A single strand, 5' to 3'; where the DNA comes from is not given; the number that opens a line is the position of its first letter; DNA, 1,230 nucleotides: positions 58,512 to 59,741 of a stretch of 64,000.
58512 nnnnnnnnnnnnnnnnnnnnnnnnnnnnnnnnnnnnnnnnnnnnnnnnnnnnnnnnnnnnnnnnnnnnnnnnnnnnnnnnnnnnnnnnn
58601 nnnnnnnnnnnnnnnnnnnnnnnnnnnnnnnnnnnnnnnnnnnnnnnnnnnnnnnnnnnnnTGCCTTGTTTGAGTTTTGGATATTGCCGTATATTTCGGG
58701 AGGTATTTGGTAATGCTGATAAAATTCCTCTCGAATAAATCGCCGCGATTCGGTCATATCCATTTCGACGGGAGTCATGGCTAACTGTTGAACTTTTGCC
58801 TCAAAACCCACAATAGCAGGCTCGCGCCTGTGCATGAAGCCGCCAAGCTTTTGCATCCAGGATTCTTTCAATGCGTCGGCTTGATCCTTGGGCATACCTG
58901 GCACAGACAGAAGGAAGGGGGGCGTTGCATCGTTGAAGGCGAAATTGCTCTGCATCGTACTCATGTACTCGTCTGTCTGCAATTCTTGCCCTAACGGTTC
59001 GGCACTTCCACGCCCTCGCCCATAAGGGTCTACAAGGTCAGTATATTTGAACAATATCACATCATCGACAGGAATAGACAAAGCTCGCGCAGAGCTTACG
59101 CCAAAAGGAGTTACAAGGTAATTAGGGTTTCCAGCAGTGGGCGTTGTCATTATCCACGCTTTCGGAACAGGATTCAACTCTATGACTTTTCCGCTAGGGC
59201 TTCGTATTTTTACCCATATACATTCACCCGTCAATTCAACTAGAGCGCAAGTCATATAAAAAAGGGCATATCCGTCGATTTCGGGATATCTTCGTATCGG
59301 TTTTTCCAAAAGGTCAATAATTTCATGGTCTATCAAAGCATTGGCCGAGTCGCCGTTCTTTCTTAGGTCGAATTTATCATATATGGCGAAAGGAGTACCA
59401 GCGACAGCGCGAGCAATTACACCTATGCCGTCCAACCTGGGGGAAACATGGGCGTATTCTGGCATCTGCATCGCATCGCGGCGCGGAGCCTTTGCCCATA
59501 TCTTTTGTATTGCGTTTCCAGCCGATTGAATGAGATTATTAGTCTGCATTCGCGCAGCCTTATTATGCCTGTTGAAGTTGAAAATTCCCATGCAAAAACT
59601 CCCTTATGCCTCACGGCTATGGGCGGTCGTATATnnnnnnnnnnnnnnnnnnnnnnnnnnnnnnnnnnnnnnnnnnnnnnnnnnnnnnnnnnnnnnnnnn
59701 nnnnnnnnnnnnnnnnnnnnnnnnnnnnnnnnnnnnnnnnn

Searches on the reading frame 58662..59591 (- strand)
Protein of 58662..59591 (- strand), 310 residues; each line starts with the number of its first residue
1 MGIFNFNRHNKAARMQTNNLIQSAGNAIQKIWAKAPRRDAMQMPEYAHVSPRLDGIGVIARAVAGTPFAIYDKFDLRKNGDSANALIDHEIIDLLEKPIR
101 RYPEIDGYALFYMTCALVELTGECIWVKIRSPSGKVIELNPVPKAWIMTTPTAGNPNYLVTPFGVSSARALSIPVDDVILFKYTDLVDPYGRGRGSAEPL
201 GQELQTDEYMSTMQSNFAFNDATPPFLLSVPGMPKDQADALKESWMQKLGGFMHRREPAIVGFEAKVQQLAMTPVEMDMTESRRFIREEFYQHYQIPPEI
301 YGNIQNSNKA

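Call 25: find_homologous_proteins(query=window:58662-59591:-, max_evalue=1e-10)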
Query seq(310 aa) (310 aa): 18 proteins with E <= 1e-10 among 2268 candidates.
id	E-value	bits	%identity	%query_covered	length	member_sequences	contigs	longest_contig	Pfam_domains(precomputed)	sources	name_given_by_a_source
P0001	7.9e-113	395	57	92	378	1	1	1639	PF04860.18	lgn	-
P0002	6.6e-110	385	59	90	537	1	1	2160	PF04860.18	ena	-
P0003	1.0e-74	270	41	94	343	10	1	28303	PF04860.18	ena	-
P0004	4.8e-74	267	43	90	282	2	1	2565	PF04860.18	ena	-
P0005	1.2e-39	154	36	89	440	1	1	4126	PF04860.18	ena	-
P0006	7.0e-38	149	35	90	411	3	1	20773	PF04860.18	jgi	jgi:HK97 family phage portal protein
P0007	2.0e-36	144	31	100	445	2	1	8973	PF04860.18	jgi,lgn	-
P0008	5.3e-36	143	34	89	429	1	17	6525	PF04860.18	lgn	-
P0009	2.1e-35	141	33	92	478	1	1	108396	PF04860.18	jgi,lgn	-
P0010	1.6e-33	134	33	89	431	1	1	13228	PF04860.18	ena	-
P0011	1.9e-33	134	34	89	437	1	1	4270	PF04860.18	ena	-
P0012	1.3e-32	131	33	92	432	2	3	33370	PF04860.18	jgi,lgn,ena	-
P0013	3.1e-32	130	31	95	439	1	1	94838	PF04860.18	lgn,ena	-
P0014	1.6e-28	118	30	93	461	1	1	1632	PF04860.18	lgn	-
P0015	9.7e-28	115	31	89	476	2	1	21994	PF04860.18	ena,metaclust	metaclust:\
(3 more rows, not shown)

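Call 28: find_encoding_contigs(protein=P0003, flank=8000, max_places=4)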
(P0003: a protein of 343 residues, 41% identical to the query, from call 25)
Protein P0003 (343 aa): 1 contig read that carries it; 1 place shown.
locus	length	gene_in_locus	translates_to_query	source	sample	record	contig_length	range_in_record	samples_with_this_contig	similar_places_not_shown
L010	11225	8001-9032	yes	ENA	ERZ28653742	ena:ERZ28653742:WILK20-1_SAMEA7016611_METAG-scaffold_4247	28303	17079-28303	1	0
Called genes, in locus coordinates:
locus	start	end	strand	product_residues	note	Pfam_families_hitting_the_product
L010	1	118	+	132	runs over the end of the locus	PF14662:KASH_CCD (weak)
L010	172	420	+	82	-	-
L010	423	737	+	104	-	-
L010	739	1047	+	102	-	-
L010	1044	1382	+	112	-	-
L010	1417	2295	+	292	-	-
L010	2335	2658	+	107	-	PF14359:DUF4406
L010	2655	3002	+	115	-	-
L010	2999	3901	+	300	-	PF00145:DNA_methylase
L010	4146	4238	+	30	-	-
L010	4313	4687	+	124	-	PF00145:DNA_methylase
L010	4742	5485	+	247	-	-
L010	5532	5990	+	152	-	PF01555:N6_N4_Mtase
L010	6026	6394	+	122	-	-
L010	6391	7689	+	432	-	PF04466:Terminase_3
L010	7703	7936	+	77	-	-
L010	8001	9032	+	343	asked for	PF04860:Phage_portal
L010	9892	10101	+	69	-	PF04233:Phage_Mu_F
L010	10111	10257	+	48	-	-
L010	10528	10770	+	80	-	-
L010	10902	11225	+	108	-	?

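Call 29: find_encoding_contigs(protein=P0002, flank=3000, max_places=4)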
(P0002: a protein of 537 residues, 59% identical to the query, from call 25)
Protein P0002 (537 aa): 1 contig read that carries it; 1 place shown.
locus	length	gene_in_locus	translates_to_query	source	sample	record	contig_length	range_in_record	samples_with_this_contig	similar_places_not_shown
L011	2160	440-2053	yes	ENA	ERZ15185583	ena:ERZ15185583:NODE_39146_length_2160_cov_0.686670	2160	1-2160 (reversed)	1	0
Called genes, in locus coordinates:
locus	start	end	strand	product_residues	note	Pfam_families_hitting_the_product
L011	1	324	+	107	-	?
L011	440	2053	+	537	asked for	PF04860:Phage_portal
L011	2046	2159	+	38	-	?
